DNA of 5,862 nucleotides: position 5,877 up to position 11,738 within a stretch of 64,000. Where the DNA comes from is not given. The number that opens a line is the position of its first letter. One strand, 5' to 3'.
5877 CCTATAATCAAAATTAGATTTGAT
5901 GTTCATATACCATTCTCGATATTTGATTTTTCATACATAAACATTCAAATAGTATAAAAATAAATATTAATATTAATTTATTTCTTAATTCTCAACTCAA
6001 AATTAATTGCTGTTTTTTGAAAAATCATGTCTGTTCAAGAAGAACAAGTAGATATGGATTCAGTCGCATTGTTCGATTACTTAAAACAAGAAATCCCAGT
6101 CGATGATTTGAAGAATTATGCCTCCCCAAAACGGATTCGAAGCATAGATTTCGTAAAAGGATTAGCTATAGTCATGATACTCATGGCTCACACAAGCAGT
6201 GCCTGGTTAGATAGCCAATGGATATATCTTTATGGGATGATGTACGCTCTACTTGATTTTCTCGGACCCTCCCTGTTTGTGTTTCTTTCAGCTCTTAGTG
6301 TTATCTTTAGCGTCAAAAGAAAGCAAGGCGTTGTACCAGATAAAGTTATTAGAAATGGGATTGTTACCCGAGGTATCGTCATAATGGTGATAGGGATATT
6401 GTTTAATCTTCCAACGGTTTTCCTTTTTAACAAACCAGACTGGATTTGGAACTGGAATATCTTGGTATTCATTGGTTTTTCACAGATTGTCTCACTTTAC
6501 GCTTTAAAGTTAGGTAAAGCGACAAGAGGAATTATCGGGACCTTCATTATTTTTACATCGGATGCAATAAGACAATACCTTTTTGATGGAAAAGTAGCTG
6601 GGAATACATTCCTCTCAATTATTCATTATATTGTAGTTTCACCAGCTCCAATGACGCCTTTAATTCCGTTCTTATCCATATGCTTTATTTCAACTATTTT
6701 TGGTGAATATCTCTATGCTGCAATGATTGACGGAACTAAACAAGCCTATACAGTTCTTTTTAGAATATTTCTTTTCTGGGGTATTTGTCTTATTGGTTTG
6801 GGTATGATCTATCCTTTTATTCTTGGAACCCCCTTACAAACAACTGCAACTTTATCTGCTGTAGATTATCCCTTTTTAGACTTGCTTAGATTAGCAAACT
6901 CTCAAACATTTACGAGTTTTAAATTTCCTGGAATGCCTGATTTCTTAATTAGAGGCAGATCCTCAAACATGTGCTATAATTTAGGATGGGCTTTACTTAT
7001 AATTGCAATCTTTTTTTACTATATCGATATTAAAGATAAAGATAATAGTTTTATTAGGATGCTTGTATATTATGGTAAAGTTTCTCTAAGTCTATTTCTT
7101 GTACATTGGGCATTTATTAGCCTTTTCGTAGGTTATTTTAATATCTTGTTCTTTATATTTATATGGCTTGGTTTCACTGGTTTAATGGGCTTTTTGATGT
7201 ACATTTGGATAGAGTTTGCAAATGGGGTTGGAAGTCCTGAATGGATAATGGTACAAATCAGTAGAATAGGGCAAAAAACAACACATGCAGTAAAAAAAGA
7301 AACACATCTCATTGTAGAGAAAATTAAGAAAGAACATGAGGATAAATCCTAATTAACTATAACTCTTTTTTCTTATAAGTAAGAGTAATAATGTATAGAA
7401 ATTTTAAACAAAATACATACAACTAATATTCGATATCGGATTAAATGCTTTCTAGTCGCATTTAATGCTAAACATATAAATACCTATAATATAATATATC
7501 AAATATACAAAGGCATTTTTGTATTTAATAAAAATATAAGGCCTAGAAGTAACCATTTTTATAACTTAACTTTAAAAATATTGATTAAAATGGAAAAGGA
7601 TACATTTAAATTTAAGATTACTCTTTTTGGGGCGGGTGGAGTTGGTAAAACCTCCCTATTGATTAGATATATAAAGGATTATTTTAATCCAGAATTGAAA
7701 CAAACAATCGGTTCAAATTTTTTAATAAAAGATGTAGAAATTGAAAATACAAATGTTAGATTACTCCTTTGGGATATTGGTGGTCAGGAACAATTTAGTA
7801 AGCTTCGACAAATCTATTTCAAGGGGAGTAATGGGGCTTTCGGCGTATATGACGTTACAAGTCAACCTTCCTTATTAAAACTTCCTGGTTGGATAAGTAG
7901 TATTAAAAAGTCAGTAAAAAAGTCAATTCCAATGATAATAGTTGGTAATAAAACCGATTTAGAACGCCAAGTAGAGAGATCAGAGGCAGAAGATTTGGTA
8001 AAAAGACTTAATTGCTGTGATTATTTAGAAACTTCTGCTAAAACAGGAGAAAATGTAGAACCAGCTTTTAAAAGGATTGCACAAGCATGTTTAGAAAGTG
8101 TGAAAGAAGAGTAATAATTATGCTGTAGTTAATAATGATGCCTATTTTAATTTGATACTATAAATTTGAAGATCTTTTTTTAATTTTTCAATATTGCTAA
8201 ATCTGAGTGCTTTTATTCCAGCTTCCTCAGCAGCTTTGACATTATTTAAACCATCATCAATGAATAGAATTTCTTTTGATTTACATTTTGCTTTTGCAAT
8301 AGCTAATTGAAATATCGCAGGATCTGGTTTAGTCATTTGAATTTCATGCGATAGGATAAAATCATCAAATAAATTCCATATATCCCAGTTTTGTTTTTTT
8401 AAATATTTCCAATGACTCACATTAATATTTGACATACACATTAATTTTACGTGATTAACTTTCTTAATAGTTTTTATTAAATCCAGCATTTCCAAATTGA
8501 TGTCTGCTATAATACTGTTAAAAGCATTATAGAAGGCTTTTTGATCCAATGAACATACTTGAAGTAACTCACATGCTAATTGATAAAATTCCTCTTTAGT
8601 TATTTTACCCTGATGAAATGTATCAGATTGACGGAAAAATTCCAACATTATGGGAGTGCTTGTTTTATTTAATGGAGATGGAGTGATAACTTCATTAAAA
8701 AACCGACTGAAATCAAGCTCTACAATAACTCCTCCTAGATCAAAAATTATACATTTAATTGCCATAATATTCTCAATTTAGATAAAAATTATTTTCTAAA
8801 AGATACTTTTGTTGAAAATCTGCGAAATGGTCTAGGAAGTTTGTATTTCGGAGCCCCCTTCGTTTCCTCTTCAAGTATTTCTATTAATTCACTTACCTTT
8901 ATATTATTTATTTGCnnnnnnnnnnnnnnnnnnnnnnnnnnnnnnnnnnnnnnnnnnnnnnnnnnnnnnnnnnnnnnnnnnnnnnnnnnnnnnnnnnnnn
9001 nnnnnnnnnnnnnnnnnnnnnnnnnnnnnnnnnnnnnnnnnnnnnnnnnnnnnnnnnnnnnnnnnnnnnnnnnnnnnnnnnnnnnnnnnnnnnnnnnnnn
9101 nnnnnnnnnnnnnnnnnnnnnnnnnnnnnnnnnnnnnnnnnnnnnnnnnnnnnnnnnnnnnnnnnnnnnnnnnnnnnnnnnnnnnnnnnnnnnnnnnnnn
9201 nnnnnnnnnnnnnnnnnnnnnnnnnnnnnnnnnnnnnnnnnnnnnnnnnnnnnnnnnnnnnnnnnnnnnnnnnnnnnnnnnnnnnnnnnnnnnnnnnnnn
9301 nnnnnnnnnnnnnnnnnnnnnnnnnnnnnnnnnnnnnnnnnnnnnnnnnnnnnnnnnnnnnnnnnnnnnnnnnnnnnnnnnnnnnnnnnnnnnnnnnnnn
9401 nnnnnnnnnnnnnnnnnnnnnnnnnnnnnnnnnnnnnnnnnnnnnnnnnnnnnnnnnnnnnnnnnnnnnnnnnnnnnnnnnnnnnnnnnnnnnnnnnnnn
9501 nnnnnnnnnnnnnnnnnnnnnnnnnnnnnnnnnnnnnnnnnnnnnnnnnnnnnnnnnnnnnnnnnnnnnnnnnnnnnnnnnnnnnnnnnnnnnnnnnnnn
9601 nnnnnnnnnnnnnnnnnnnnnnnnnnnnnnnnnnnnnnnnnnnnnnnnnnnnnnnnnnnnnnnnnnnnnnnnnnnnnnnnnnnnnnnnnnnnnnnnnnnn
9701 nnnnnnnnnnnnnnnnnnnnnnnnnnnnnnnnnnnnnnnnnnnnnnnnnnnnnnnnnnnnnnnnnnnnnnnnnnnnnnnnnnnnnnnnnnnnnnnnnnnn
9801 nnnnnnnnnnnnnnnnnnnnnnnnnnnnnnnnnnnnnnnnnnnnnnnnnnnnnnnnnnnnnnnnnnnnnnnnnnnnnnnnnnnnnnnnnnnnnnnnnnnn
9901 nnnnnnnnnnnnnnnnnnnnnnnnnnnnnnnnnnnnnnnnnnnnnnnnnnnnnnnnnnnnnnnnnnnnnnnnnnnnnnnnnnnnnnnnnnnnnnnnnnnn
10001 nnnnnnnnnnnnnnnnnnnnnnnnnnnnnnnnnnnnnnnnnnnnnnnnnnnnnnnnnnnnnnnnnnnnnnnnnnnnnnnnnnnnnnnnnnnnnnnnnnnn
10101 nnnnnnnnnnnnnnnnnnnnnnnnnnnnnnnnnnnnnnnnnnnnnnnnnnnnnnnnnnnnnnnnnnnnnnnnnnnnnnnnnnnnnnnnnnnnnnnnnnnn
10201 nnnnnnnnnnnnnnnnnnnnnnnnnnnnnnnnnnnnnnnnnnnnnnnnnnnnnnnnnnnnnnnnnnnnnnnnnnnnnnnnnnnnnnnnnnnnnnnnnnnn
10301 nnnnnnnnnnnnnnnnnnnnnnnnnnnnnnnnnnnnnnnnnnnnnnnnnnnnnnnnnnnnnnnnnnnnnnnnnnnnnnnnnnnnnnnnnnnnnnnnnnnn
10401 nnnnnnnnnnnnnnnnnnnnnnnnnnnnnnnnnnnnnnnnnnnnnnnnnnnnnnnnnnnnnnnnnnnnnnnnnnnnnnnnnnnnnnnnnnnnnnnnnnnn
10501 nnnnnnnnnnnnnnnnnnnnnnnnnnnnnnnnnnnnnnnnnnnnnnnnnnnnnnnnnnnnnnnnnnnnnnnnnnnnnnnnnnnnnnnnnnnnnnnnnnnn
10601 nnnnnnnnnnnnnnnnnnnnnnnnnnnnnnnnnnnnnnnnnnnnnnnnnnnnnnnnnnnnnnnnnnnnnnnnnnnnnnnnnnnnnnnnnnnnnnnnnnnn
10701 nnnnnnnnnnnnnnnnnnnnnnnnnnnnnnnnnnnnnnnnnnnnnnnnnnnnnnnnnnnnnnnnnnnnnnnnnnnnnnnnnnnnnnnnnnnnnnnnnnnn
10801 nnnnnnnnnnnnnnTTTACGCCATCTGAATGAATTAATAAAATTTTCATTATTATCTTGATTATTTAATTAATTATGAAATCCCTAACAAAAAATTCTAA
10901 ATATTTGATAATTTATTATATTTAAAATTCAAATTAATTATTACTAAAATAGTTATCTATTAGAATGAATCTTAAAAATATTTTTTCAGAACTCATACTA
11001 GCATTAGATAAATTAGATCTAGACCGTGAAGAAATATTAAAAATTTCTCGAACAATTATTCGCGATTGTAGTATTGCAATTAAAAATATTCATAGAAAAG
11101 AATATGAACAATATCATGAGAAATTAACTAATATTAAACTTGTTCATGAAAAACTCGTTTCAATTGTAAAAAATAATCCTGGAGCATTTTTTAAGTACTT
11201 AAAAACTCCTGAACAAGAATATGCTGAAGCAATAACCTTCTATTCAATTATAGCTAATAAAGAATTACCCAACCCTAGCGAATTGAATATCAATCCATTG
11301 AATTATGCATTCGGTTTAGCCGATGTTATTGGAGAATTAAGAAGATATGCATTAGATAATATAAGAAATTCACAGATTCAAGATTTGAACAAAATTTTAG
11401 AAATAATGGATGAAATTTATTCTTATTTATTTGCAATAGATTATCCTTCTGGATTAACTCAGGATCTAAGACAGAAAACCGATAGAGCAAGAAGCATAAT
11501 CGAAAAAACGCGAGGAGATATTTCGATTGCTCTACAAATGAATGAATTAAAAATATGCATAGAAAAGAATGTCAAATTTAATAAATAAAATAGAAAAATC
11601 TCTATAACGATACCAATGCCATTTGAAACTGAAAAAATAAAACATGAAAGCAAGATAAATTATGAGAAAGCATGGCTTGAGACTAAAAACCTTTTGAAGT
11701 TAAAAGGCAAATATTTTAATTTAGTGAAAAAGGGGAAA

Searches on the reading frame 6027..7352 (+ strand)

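Call 52: search_protein_families(library=pfam, proteins=[window:6027-7352:+], max_evalue=0.0001)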
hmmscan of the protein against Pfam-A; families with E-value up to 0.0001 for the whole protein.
window:6027-7352:+ (441 aa): 1 family
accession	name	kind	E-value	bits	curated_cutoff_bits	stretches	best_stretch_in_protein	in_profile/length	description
PF07786.18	HGSNAT_cat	-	3e-12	47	22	1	36-250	1-208/222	Heparan-alpha-glucosaminide N-acetyltransferase, catalytic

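Call 65: search_protein_families(library=ncbifam, proteins=[window:6027-7352:+], max_evalue=0.01)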
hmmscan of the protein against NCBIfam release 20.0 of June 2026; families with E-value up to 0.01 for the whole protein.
window:6027-7352:+ (441 aa): 0 families

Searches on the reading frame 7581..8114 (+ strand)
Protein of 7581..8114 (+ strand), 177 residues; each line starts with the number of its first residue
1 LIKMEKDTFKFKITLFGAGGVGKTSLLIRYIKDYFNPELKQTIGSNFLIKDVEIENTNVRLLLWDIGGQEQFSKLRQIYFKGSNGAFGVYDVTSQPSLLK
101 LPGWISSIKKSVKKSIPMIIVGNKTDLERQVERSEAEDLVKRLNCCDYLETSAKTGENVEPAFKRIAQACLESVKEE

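Call 3: search_protein_families(library=pfam, proteins=[window:7581-8114:+], max_evalue=1)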
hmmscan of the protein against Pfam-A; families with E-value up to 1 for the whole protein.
window:7581-8114:+ (177 aa): 14 families
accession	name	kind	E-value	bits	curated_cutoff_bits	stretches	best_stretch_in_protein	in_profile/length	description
PF00071.28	Ras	-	4.2e-48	163.4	21.6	1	12-170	1-160/162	Ras family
PF08477.19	Roc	-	7.1e-28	97.7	27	1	12-126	1-119/119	Ras of Complex, Roc, domain of DAPkinase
PF00025.27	Arf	-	2.2e-14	53.7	22.3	1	5-169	9-173/174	ADP-ribosylation factor family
PF00009.33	GTP_EFTU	-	0.00015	21.9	26.5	1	47-167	57-183/188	Elongation factor Tu GTP binding domain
PF04670.18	Gtr1_RagA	-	0.00028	20.8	22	1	12-75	1-64/232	Gtr1/RagA G protein conserved region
PF03193.22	RsgA_GTPase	-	0.0007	19.9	30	1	113-164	51-102/174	RsgA GTPase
PF03029.23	ATP_bind_1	-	0.0072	16.6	27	1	48-154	75-193/240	Conserved hypothetical ATP binding protein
PF01926.29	MMR_HSR1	-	0.0088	16.6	21.9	1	12-124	1-113/113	50S ribosome-binding GTPase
PF13481.12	AAA_25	-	0.06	13.4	27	1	13-135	36-163/195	AAA domain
PF16841.11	CBM60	-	0.07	14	28.2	1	8-58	37-80/91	Ca-dependent carbohydrate-binding module xylan-binding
PF13173.12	AAA_14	-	0.081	13.4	27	1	13-42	5-32/129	AAA domain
PF01883.24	FeS_assembly_P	-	0.11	13.2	23.5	1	32-62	9-39/73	Iron-sulfur cluster assembly protein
PF16897.10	MMR_HSR1_Xtn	-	0.17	12.3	35.2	1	114-166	54-100/106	C-terminal region of MMR_HSR1 domain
PF18087.6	RuBisCo_chap_C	-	0.22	11.7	25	1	73-135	27-85/138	Rubisco Assembly chaperone C-terminal domain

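Call 65: search_protein_families(library=ncbifam, proteins=[window:7581-8114:+], max_evalue=0.01)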
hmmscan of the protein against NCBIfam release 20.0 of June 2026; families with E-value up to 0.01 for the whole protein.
window:7581-8114:+ (177 aa): 4 families
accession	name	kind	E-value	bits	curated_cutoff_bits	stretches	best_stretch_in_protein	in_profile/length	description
TIGR00231.1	small_GTP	domain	2e-28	99.3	42.5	1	11-166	4-162/164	GTP-binding protein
TIGR03594.1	GTPase_EngA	equivalog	0.00036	19.7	306.7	1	112-171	283-347/432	ribosome biogenesis GTPase Der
TIGR03918.1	GTP_HydF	equivalog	0.0014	17.6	325.55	1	10-173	7-170/392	[FeFe] hydrogenase H-cluster maturation GTPase HydF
NF000908.1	PRK00089.1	equivalog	0.0044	16.3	237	1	108-172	102-169/291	GTPase Era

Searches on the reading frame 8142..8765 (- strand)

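Call 52: search_protein_families(library=pfam, proteins=[window:8142-8765:-], max_evalue=0.0001)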
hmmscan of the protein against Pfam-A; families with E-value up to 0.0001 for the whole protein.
window:8142-8765:- (207 aa): 2 families
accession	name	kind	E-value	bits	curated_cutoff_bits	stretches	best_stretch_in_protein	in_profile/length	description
PF00702.32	Hydrolase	-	1e-14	55.9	26.4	1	3-183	1-191/191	haloacid dehalogenase-like hydrolase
PF13419.12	HAD_2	-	7.3e-10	39.7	23.8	1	6-187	1-176/178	Haloacid dehalogenase-like hydrolase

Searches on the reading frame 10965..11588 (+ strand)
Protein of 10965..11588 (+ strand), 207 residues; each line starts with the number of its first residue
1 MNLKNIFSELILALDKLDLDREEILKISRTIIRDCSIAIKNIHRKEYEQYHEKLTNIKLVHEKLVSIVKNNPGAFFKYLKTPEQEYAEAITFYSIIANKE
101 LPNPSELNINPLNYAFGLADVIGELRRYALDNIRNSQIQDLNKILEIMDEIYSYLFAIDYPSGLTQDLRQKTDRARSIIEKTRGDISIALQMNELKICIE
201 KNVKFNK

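Call 48: search_protein_families(library=pfam, proteins=[window:10965-11588:+], max_evalue=0.0001)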
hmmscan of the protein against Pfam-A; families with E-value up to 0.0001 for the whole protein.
window:10965-11588:+ (207 aa): 1 family
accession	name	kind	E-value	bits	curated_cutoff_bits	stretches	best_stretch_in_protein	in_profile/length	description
PF01997.21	Translin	-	1.8e-11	44.9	25.9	1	21-181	3-193/205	Translin family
